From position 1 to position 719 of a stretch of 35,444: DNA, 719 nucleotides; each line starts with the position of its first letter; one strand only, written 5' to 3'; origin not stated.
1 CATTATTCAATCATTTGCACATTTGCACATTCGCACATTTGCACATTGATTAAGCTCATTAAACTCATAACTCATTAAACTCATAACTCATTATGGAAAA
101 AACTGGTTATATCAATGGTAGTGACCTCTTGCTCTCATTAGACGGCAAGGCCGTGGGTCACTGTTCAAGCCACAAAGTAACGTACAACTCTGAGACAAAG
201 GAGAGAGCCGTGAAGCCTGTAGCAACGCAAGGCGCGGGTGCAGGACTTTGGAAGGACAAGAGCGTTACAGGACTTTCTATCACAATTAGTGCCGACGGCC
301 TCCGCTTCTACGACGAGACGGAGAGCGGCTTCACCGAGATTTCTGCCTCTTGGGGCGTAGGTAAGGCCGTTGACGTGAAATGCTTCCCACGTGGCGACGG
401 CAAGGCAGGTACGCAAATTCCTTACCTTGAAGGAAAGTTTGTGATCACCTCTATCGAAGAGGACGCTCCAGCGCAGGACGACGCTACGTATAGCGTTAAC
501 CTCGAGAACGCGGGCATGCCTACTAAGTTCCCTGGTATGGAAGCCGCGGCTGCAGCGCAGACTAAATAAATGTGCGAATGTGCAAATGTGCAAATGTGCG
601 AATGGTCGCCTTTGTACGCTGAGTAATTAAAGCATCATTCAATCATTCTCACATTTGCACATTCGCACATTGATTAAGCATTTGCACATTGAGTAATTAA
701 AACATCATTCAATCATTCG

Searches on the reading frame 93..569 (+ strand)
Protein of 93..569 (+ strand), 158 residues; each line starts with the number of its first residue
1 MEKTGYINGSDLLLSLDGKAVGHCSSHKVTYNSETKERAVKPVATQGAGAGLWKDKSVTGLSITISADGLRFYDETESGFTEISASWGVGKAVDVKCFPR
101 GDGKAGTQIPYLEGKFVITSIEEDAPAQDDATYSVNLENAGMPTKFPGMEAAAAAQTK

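Call 27: search_protein_families(library=pfam, proteins=[window:93-569:+], max_evalue=0.001)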
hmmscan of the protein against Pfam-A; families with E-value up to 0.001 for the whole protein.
window:93-569:+ (158 aa): 1 family
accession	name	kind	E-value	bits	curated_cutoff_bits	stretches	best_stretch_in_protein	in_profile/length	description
PF06199.17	Phage_tail_2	-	1.4e-06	28.8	23.8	1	35-144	30-131/132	Phage tail tube protein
